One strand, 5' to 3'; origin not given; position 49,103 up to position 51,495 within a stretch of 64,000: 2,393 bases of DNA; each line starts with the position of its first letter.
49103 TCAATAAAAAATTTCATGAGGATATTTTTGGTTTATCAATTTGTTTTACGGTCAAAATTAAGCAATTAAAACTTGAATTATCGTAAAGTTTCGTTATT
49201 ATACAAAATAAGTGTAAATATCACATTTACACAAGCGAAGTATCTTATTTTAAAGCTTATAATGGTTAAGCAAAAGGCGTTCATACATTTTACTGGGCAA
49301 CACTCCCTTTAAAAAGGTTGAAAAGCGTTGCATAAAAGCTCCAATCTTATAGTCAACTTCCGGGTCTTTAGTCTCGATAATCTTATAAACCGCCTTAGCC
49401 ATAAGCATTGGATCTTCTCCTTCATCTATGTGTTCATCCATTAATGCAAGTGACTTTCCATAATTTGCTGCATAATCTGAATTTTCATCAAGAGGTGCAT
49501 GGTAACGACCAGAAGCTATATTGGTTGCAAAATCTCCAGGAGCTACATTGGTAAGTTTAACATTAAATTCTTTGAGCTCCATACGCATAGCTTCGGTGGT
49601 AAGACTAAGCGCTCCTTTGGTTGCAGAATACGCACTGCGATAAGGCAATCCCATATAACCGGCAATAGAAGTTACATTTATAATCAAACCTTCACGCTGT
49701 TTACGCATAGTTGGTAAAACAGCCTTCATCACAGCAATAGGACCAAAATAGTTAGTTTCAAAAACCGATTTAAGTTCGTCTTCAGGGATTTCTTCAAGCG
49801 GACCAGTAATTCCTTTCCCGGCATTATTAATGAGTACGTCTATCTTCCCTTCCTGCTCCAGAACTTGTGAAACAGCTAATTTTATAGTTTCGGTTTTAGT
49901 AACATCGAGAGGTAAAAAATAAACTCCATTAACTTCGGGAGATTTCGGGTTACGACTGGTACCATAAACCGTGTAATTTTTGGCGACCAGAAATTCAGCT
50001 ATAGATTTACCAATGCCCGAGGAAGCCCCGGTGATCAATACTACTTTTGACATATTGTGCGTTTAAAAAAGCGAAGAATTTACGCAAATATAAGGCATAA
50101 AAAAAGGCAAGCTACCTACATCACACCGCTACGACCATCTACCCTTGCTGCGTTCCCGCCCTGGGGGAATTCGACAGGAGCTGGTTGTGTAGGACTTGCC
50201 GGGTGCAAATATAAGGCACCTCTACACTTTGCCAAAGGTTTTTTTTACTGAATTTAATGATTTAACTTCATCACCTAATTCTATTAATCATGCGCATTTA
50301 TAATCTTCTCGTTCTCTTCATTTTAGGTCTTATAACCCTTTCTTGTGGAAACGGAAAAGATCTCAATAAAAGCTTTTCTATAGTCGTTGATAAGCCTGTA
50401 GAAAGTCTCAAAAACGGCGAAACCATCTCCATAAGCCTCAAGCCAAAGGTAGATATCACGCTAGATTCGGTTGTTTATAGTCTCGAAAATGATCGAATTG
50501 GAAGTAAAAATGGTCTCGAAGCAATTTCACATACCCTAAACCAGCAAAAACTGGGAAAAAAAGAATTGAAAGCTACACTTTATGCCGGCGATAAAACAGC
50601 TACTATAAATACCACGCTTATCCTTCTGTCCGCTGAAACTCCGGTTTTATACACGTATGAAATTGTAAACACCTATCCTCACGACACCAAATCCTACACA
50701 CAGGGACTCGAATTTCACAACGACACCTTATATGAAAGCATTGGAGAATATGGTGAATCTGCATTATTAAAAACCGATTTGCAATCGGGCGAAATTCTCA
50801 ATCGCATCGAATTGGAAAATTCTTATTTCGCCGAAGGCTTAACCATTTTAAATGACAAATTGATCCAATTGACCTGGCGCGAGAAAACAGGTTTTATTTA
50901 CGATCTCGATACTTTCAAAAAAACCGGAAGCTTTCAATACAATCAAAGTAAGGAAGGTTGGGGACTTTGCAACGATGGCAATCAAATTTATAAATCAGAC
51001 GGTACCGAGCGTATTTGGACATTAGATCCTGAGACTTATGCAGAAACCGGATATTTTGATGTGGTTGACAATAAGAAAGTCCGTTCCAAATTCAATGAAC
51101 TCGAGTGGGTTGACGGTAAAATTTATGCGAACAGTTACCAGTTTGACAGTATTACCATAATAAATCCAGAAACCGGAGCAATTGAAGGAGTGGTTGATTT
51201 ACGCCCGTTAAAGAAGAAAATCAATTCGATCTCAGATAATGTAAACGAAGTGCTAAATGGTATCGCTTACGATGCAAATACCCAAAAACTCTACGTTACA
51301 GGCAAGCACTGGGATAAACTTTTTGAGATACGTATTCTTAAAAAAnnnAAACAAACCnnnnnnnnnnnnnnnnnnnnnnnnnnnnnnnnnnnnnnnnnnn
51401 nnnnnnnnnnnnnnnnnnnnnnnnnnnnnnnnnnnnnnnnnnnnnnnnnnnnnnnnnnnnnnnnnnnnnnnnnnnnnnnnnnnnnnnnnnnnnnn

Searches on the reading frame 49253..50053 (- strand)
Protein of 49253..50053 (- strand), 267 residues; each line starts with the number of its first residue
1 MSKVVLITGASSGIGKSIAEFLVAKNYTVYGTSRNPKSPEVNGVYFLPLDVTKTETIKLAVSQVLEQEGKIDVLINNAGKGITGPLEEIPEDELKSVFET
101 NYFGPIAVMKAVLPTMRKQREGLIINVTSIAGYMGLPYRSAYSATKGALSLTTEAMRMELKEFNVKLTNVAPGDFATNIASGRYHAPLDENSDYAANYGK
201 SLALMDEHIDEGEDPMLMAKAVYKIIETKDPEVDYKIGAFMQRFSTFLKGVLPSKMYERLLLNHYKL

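Call 74: search_protein_families(library=pfam, proteins=[window:49253-50053:-], max_evalue=0.0001)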
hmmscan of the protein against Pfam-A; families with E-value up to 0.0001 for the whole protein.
window:49253-50053:- (267 aa): 5 families
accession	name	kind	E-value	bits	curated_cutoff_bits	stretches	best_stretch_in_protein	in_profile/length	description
PF00106.31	adh_short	-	2.4e-49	167.9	26.6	1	3-181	1-188/195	short chain dehydrogenase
PF13561.12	adh_short_C2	-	3.4e-31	109.1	27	1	9-185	1-186/236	Enoyl-(Acyl carrier protein) reductase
PF08659.16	KR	-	1.1e-10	42.2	22.6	1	5-150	3-157/180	KR domain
PF08643.16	DUF1776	-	1.5e-09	38.2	25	1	83-177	105-201/294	Fungal family of unknown function (DUF1776)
PF01370.27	Epimerase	-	9.9e-07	28.8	20.9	1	5-112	1-102/240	NAD dependent epimerase/dehydratase family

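Call 75: search_protein_families(library=padloc, proteins=[window:49253-50053:-], max_evalue=0.0001)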
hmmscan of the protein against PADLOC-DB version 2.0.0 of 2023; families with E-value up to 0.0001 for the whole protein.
window:49253-50053:- (267 aa): 0 families

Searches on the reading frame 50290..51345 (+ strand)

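Call 74: search_protein_families(library=pfam, proteins=[window:50290-51345:+], max_evalue=0.0001)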
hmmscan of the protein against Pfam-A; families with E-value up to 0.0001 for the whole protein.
window:50290-51345:+ (352 aa): 1 family
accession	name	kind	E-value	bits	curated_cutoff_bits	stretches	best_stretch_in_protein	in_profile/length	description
PF05096.18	Glu_cyclase_2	-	1.6e-87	293.5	22.3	1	115-349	19-249/249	Glutamine cyclotransferase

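Call 75: search_protein_families(library=padloc, proteins=[window:50290-51345:+], max_evalue=0.0001)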
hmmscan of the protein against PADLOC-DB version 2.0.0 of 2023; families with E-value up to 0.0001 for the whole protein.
window:50290-51345:+ (352 aa): 0 families
